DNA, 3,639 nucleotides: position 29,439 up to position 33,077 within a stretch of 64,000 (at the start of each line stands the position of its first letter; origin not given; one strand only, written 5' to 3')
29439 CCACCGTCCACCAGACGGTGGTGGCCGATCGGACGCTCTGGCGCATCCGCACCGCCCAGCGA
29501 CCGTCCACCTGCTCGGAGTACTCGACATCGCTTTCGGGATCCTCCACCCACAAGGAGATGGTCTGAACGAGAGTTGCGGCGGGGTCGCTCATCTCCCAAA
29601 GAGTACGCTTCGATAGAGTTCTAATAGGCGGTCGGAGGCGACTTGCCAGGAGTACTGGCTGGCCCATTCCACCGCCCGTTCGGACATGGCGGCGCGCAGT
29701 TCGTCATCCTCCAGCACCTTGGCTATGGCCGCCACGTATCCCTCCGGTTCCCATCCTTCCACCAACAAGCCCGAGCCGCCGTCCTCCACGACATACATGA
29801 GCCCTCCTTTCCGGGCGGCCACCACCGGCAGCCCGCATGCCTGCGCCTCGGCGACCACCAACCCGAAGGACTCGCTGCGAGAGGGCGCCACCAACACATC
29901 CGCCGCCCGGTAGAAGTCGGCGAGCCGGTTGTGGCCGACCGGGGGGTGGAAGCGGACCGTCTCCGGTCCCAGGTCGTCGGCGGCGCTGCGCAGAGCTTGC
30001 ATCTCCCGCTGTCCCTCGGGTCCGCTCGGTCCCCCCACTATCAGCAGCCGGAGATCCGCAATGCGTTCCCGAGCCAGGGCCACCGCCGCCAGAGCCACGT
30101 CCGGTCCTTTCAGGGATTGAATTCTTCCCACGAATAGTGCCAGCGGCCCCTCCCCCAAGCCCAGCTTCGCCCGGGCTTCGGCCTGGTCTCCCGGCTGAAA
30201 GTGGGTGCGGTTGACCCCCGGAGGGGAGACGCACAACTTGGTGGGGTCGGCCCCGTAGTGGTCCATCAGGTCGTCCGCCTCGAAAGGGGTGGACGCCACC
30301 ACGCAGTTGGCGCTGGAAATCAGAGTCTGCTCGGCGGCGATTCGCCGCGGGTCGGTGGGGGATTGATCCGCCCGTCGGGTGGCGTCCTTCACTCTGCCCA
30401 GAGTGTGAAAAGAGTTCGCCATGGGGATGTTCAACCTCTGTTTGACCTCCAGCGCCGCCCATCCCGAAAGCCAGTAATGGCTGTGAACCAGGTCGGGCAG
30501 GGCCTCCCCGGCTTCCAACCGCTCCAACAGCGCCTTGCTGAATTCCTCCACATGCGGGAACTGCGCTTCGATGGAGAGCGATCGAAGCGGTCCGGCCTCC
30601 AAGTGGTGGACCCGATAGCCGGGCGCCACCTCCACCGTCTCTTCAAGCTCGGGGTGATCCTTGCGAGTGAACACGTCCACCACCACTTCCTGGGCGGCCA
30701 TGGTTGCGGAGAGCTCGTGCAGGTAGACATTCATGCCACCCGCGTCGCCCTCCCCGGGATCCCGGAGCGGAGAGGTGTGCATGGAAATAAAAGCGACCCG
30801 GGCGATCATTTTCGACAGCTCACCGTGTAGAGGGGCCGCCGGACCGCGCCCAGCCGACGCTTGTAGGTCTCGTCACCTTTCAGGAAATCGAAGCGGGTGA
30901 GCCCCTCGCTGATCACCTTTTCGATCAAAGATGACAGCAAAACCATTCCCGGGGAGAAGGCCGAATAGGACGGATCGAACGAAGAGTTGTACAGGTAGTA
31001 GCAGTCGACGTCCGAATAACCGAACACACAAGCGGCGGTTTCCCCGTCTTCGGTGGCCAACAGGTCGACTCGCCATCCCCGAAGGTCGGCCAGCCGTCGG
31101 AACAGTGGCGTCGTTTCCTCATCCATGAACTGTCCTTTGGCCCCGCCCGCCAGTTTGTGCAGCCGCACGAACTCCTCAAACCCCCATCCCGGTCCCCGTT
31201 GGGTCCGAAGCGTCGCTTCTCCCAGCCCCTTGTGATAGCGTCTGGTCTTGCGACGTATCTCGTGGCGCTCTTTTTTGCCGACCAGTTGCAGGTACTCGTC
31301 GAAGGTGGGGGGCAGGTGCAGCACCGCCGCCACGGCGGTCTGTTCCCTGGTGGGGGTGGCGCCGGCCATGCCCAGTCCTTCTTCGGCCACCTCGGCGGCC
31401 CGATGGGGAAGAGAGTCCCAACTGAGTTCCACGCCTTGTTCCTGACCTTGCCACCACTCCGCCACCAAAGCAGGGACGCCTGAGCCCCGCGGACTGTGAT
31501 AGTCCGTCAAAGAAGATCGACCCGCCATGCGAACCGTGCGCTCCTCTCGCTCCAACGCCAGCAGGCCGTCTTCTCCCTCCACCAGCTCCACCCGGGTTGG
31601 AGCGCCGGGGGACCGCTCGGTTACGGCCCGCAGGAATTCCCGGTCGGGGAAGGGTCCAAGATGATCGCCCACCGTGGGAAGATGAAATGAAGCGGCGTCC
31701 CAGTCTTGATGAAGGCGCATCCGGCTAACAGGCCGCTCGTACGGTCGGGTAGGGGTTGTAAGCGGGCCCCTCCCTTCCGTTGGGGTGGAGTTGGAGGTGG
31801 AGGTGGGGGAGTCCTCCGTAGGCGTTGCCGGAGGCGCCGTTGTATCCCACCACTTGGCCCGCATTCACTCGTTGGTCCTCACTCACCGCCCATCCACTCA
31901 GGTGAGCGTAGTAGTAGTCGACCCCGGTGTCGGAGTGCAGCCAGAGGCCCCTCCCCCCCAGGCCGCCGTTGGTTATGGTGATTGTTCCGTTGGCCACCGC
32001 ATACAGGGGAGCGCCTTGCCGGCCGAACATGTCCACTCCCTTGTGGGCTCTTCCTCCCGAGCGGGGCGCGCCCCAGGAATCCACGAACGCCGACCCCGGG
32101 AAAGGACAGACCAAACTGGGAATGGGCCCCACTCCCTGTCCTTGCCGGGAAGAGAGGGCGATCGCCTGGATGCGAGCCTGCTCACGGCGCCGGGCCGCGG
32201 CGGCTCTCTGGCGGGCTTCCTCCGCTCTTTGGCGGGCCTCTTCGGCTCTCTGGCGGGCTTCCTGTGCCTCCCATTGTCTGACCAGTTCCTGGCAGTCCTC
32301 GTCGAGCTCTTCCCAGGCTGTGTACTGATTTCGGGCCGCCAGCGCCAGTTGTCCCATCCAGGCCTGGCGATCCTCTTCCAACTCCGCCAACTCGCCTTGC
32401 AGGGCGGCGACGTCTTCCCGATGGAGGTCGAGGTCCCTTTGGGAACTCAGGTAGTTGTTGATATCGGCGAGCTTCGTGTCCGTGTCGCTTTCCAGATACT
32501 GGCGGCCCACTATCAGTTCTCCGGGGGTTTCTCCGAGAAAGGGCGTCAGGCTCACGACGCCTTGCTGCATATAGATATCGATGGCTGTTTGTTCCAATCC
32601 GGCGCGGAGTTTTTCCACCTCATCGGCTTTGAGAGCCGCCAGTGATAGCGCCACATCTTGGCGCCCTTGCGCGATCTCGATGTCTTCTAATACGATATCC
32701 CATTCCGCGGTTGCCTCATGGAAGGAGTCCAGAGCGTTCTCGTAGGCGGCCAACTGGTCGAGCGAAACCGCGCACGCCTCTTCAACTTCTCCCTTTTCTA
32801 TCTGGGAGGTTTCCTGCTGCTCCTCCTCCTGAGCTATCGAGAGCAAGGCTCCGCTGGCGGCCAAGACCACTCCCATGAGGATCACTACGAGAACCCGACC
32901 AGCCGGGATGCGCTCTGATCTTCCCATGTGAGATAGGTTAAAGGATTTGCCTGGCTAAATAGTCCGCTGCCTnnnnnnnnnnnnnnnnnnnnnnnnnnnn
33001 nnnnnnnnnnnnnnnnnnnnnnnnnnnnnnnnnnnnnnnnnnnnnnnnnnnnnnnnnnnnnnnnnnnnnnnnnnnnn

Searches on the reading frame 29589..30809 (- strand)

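Call 33: search_protein_families(library=ncbifam, proteins=[window:29589-30809:-], max_evalue=1e-20)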
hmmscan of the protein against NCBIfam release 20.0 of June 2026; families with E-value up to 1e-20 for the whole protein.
window:29589-30809:- (406 aa): 7 families
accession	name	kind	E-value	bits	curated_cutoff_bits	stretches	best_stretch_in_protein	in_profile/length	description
TIGR03449.1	mycothiol_MshA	equivalog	2.8e-126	421.7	462.5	1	4-402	1-403/406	D-inositol-3-phosphate glycosyltransferase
TIGR02472.1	sucr_P_syn_N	equivalog_domain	1e-36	126.7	576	1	20-215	22-234/439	sucrose-phosphate synthase, putative, glycosyltransferase domain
TIGR02149.1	glgA_Coryne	subfamily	6.1e-32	111.2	302.4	1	85-403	66-391/391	glycogen synthase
TIGR04047.1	MSMEG_0565_glyc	hypoth_equivalog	5.6e-30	104.7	259.85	1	28-400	16-372/373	MSMEG_0565 family glycosyltransferase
TIGR04063.1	stp3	hypoth_equivalog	9.4e-28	97.2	442.05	1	48-403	38-396/397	TIGR04063 family PEP-CTERM/XrtA system glycosyltransferase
NF053787.1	GlcN_PG_synth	equivalog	6.6e-27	94.3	480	1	104-403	82-360/361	N-acetylglucosaminyl phosphatidylglycerol synthase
NF041876.1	EPS_EpsE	equivalog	4.5e-25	88.7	400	1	186-379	182-372/389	exopolysaccharide biosynthesis GT4 family glycosyltransferase EpsE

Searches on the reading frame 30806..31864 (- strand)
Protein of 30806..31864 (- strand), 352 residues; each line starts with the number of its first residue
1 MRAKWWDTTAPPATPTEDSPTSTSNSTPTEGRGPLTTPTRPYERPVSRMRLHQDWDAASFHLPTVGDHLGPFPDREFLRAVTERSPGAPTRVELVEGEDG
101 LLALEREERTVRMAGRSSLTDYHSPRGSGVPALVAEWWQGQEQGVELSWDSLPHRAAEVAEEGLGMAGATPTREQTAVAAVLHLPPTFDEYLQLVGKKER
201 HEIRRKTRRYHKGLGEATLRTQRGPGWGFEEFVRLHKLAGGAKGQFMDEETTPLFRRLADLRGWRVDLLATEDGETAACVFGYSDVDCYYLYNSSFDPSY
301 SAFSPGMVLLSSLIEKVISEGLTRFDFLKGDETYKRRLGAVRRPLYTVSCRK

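Call 58: search_protein_families(library=pfam, proteins=[window:30806-31864:-], max_evalue=0.00001)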
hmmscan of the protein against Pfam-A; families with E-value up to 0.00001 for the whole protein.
window:30806-31864:- (352 aa): 1 family
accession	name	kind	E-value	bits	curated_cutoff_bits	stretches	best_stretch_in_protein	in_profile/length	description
PF13480.13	Acetyltransf_6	-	8.8e-26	91.2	22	1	198-336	2-143/143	Acetyltransferase (GNAT) domain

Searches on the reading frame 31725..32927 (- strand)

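Call 33: search_protein_families(library=ncbifam, proteins=[window:31725-32927:-], max_evalue=1e-20)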
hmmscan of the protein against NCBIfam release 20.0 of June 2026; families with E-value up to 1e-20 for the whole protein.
window:31725-32927:- (400 aa): 0 families

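Call 58: search_protein_families(library=pfam, proteins=[window:31725-32927:-], max_evalue=0.00001)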
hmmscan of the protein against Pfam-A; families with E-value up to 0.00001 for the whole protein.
window:31725-32927:- (400 aa): 1 family
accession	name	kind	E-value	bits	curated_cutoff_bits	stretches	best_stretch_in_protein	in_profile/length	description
PF01551.29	Peptidase_M23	-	2.4e-18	66.5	28.7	1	294-385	2-92/96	Peptidase family M23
